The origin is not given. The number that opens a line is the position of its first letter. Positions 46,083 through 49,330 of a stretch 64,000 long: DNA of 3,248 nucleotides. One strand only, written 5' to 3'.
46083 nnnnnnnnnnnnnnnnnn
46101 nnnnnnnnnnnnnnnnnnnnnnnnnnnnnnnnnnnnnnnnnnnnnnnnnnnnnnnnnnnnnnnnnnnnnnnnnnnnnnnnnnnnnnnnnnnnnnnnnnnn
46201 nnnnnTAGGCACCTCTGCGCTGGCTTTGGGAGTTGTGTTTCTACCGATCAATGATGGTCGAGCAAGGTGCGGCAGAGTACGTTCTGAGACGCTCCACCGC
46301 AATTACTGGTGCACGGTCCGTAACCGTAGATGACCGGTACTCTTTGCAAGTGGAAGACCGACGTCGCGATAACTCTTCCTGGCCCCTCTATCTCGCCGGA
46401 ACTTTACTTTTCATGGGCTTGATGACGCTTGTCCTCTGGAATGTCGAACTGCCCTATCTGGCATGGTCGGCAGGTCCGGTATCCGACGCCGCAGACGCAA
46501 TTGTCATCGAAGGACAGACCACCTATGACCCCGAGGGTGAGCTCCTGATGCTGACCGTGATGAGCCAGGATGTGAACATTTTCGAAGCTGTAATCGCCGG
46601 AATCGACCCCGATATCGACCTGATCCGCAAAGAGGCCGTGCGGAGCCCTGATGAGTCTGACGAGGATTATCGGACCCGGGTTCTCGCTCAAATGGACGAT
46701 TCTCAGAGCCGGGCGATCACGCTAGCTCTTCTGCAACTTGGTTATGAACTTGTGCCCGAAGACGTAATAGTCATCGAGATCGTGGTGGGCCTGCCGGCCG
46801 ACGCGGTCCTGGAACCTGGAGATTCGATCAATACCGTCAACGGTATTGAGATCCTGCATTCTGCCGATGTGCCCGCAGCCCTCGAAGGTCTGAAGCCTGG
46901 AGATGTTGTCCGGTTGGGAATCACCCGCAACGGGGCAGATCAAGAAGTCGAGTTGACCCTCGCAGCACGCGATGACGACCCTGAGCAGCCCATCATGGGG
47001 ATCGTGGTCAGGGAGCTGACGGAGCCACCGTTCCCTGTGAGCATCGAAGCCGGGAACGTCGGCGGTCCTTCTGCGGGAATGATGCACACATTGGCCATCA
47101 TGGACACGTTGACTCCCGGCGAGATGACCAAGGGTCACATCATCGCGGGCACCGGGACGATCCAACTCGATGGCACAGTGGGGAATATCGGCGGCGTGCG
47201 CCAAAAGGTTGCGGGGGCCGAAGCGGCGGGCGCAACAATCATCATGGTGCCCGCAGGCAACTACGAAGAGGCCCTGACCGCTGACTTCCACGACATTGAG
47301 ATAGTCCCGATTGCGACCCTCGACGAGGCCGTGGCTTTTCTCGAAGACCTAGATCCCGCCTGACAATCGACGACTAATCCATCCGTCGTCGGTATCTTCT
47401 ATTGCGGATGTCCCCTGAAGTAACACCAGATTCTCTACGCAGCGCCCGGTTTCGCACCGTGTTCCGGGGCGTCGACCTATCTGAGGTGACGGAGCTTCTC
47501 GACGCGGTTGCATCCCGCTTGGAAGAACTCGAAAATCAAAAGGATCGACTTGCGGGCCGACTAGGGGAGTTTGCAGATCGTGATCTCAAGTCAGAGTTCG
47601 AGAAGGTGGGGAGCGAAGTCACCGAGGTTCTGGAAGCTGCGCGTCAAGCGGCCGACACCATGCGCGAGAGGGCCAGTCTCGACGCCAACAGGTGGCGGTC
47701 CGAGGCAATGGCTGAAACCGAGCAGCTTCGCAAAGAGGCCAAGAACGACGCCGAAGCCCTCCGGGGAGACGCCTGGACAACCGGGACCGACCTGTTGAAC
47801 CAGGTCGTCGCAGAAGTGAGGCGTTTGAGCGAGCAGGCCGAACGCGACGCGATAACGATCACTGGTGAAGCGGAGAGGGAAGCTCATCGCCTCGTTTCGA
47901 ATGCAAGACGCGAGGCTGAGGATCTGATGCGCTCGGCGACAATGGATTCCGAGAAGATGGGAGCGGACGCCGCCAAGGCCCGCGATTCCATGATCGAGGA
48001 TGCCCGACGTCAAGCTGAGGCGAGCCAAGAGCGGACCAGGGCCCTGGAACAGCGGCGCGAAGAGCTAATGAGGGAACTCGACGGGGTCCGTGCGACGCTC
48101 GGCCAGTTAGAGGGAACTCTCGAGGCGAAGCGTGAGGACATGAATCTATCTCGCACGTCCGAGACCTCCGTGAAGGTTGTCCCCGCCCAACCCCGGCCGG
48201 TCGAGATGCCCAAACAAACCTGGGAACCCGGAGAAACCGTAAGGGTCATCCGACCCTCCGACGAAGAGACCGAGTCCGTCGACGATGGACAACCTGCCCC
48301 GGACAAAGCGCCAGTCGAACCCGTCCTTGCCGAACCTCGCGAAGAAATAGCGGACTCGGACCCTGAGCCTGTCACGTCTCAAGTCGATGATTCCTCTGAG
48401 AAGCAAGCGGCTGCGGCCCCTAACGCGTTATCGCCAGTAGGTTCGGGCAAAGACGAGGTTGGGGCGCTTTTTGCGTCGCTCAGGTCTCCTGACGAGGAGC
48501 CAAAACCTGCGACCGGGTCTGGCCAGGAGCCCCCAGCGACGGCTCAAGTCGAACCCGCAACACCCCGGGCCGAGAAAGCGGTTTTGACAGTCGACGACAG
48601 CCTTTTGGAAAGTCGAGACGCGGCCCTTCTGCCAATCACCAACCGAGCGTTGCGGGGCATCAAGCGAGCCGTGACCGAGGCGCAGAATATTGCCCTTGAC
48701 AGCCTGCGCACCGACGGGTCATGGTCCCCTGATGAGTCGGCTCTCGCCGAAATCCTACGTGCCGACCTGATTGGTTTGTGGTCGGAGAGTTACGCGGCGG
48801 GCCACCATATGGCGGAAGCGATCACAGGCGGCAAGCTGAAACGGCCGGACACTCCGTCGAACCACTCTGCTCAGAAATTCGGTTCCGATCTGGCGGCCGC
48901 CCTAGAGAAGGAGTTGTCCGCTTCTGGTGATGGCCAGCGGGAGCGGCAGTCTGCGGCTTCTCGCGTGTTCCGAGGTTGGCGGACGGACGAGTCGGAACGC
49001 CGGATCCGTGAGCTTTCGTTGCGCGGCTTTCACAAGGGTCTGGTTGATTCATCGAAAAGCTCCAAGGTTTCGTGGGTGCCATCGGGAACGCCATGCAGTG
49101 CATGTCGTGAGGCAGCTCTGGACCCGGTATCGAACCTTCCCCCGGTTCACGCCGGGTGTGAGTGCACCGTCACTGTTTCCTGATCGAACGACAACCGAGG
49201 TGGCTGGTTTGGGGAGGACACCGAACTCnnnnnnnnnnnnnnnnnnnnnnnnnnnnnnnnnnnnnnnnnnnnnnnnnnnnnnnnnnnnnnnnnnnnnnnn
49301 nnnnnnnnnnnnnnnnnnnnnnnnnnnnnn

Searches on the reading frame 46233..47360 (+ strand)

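Call 37: search_protein_families(library=pfam, proteins=[window:46233-47360:+], max_evalue=0.00001)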
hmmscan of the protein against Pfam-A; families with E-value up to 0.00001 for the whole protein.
window:46233-47360:+ (376 aa): 2 families
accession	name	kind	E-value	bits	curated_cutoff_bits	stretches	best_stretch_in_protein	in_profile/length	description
PF13180.12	PDZ_2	-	3.9e-10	40.3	27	1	177-243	13-80/80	PDZ domain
PF05362.19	Lon_C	-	4.6e-09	36.6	21.1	1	277-347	108-176/205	Lon protease (S16) C-terminal proteolytic domain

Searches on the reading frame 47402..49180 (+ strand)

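Call 38: search_protein_families(library=pfam, proteins=[window:47402-49180:+], max_evalue=0.00001)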
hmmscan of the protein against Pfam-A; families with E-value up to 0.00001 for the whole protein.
window:47402-49180:+ (593 aa): 1 family
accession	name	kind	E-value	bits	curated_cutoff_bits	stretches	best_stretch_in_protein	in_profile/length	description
PF05103.18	DivIVA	-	7.7e-14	52.2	28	1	7-121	1-113/131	DivIVA protein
